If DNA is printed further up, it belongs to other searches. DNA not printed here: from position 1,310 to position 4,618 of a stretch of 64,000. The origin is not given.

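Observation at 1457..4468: One polypeptide with two complete, apparently catalytic PilB/GspE secretion-ATPase cores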

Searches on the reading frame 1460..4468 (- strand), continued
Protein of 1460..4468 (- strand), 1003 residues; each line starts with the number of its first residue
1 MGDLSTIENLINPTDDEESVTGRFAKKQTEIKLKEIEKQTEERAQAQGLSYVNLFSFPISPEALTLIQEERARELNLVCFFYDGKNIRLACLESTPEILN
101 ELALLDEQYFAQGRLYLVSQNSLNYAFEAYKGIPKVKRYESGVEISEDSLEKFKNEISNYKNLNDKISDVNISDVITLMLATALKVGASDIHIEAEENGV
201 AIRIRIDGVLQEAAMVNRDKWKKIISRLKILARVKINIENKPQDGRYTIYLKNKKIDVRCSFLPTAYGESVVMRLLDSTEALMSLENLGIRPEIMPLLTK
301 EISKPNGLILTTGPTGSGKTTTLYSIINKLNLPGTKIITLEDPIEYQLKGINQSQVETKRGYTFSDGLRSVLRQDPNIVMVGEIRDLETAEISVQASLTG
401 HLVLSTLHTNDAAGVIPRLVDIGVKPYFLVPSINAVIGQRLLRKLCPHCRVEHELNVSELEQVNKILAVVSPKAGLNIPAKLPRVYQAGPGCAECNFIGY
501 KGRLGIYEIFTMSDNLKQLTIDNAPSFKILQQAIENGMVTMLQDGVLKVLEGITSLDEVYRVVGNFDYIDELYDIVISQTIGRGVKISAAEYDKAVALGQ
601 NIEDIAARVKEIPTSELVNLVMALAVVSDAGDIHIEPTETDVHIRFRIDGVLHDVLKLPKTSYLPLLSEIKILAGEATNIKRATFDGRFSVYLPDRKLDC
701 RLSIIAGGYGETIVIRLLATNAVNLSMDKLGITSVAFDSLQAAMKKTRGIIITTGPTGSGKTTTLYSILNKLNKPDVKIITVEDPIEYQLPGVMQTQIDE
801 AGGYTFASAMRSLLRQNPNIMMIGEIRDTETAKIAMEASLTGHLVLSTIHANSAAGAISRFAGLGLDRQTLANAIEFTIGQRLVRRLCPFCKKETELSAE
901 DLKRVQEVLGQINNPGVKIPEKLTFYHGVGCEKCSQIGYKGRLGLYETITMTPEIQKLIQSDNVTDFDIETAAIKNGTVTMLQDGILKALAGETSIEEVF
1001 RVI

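Call 66: fold_search(model_id=the predicted structure, library=pdb)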
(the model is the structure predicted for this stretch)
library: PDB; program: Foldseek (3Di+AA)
matches with E <= 10: 1659; with E <= 0.001: 169
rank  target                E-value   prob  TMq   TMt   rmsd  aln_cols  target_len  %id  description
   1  5tsh_E                1.8e-38  1.00  0.35  0.86   3.8       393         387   43  PilB from Geobacter metallireducens bound to AMP-PNP (released 2017-05-17)
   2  5zfr_C                4.9e-38  1.00  0.32  0.75   5.7       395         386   42  Crystal structure of PilB, an extension ATPase motor of Type IV pilus, from Geobacter sulfurreducens (released 2018-09-19)
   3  5zfr_A                2.6e-37  1.00  0.36  0.90   2.6       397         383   42  Crystal structure of PilB, an extension ATPase motor of Type IV pilus, from Geobacter sulfurreducens (released 2018-09-19)
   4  5zfr_B                3.0e-37  1.00  0.34  0.82   4.1       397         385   42  Crystal structure of PilB, an extension ATPase motor of Type IV pilus, from Geobacter sulfurreducens (released 2018-09-19)
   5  5tsh_C                3.3e-37  1.00  0.35  0.90   3.2       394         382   42  PilB from Geobacter metallireducens bound to AMP-PNP (released 2017-05-17)
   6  5tsh_D                3.5e-37  1.00  0.32  0.76   5.7       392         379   43  PilB from Geobacter metallireducens bound to AMP-PNP (released 2017-05-17)
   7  5tsh_F                5.2e-37  1.00  0.35  0.86   3.8       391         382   43  PilB from Geobacter metallireducens bound to AMP-PNP (released 2017-05-17)
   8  4pht_B                1.2e-36  1.00  0.25  0.55  21.6       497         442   37  ATPase GspE in complex with the cytoplasmic domain of GspL from the Vibrio vulnificus type II Secretion system (released 2014-11-26)
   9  5tsh_B                1.4e-36  1.00  0.31  0.76   5.7       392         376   42  PilB from Geobacter metallireducens bound to AMP-PNP (released 2017-05-17)
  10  4pht_C                1.6e-36  1.00  0.25  0.55  21.5       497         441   37  ATPase GspE in complex with the cytoplasmic domain of GspL from the Vibrio vulnificus type II Secretion system (released 2014-11-26)
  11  4pht_A                1.6e-36  1.00  0.25  0.55  21.7       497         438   37  ATPase GspE in complex with the cytoplasmic domain of GspL from the Vibrio vulnificus type II Secretion system (released 2014-11-26)
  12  6olj_A                3.6e-36  1.00  0.35  0.88   3.3       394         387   43  CryoEM structure of PilB from Geobacter metallireducens: C2ccocco conformation (released 2019-11-20)
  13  5oiu_B                3.8e-36  1.00  0.36  0.89   2.9       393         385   40  Crystal structure of PilF type IV pilus assembly ATPase from Thermus thermophilus (released 2018-08-08)
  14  5tsg_B                3.8e-36  1.00  0.35  0.89   3.2       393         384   43  PilB from Geobacter metallireducens bound to ADP (released 2017-05-17)
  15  5it5_A                4.9e-36  1.00  0.36  0.91   2.9       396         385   39  Thermus thermophilus PilB core ATPase region (released 2016-10-19)
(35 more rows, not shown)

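Call 67: find_encoding_contigs(protein=P0129, flank=10000, max_places=1)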
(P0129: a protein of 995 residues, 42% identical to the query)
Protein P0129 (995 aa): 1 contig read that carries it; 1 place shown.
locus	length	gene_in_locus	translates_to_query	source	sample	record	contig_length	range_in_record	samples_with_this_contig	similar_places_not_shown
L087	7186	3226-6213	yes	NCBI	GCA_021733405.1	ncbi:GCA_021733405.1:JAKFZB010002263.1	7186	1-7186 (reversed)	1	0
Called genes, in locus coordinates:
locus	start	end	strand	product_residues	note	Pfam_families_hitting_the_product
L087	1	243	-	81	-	?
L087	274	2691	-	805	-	PF02739:5_3_exonuc_N, PF01367:5_3_exonuc, PF00476:DNA_pol_A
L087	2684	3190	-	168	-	PF02367:TsaE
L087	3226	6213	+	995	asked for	PF00437:T2SSE, PF20720:nSTAND3 (faint), PF02399:Herpes_ori_bp (faint), PF25199:nSTAND_NTPase5 (faint), PF02492:cobW (faint), PF13173:AAA_14 (faint), PF13401:AAA_22 (faint), PF00437:T2SSE, +1 more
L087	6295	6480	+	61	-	-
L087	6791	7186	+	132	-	?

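Call 68: find_encoding_contigs(protein=P0137, flank=10000, max_places=1)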
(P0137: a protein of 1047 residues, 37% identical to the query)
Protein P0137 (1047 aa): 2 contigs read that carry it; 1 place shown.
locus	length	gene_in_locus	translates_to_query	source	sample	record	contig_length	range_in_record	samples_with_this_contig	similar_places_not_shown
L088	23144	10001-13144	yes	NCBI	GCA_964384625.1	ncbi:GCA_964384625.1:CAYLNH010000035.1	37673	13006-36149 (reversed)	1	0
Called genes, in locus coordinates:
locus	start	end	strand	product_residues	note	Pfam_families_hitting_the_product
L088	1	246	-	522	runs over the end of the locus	PF00884:Sulfatase, PF01663:Phosphodiest (faint), PF16347:SGSH_C (weak)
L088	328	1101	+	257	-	PF03629:SASA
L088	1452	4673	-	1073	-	PF06452:CBM9_1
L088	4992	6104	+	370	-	PF01168:Ala_racemase_N, PF00842:Ala_racemase_C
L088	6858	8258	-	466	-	PF00884:Sulfatase, PF01663:Phosphodiest (faint), PF02995:DUF229 (faint), PF16347:SGSH_C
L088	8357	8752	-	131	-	-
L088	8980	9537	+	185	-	PF07638:Sigma70_ECF, PF04542:Sigma70_r2, PF08281:Sigma70_r4_2, PF04545:Sigma70_r4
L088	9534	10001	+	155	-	PF13490:zf-HC2 (weak), PF12728:HTH_17 (weak)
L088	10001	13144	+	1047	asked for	PF00482:T2SSF (weak), PF13191:AAA_16 (faint), PF00482:T2SSF, PF00437:T2SSE, PF13401:AAA_22 (faint), PF20720:nSTAND3 (faint), PF25199:nSTAND_NTPase5 (faint), PF00437:T2SSE, +1 more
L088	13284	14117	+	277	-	-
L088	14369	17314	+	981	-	-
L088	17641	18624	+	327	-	PF20030:bpMoxR, PF07726:AAA_3, PF07728:AAA_5, PF17863:AAA_lid_2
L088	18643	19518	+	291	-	PF01882:DUF58, PF13519:VWA_2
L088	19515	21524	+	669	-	PF07584:BatA (weak), PF13519:VWA_2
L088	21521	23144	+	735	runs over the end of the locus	-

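Call 69: find_encoding_contigs(protein=P0283, flank=10000, max_places=1)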
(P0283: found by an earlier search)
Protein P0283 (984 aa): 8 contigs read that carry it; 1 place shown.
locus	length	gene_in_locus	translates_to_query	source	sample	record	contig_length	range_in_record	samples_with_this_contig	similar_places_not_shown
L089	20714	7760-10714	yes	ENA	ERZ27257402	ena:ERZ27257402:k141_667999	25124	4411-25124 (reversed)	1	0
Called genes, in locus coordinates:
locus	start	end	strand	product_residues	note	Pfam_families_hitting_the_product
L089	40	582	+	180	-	-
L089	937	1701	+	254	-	PF18895:T4SS_pilin (faint)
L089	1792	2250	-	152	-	PF13083:KH_KhpA-B (weak), PF01424:R3H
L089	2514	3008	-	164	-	PF02096:60KD_IMP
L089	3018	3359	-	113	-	PF00825:Ribonuclease_P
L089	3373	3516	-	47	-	PF00468:Ribosomal_L34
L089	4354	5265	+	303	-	PF00308:Bac_DnaA, PF01695:IstB_IS21, PF08299:Bac_DnaA_C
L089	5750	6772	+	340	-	PF00712:DNA_pol3_beta, PF02767:DNA_pol3_beta_2, PF02768:DNA_pol3_beta_3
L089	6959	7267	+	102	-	-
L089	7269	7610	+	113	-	PF02367:TsaE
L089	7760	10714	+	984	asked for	PF05157:MshEN, PF00437:T2SSE, PF13173:AAA_14 (faint), PF13401:AAA_22 (faint), PF00437:T2SSE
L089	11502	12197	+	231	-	PF01386:Ribosomal_L25p, PF14693:Ribosomal_TL5_C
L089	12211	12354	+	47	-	-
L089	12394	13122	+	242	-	PF14932:HAUS-augmin3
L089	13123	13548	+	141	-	PF13406:SLT_2 (faint)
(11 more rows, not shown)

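Call 71: find_encoding_contigs(protein=P0139, flank=10000, max_places=1)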
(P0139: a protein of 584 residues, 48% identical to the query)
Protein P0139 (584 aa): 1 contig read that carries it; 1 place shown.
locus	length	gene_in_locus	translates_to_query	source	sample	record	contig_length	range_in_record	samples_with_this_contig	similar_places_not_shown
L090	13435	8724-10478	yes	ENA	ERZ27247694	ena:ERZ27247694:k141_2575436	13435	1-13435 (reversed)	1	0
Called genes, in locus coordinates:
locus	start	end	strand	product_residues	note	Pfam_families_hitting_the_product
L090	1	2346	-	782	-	?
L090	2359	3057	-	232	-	PF00551:Formyl_trans_N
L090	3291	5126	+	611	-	PF13385:Laminin_G_3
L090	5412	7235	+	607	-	PF06480:FtsH_ext (weak), PF20720:nSTAND3 (faint), PF00004:AAA, PF17862:AAA_lid_3, PF01434:Peptidase_M41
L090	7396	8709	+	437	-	-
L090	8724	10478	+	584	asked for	PF00437:T2SSE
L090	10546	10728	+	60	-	-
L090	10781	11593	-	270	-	-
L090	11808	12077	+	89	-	-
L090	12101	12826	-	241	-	-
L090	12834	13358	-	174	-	PF02367:TsaE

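Call 72: find_encoding_contigs(protein=P0143, flank=10000, max_places=1)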
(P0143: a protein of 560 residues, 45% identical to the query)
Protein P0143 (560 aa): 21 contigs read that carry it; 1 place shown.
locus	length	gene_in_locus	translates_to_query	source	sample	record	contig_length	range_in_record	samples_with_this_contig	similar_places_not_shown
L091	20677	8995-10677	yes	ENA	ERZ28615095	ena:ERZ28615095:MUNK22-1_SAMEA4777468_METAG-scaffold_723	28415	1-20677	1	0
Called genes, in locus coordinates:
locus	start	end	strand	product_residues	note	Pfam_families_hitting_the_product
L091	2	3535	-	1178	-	?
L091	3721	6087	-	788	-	PF13620:CarboxypepD_reg (weak)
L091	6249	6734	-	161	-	PF02367:TsaE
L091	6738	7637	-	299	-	PF02673:BacA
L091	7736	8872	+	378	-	PF01368:DHH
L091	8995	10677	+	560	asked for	PF05157:MshEN, PF00437:T2SSE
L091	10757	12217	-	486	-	PF00515:TPR_1 (faint), PF07719:TPR_2 (faint), PF13181:TPR_8 (faint), PF23914:TPR_CcmH_CycH, PF13432:TPR_16, PF13424:TPR_12 (weak), PF12895:ANAPC3, PF13432:TPR_16 (weak), +5 more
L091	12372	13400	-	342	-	PF00814:TsaD, PF22521:HypF_C_2 (weak)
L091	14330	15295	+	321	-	PF01699:Na_Ca_ex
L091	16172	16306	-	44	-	PF01527:HTH_Tnp_1 (faint)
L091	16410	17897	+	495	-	PF01408:GFO_IDH_MocA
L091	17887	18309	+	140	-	PF00293:NUDIX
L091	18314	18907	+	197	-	PF02223:Thymidylate_kin (faint)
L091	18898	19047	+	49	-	-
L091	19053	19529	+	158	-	PF00383:dCMP_cyt_deam_1, PF14437:MafB19-deam, PF14439:Bd3614-deam (weak)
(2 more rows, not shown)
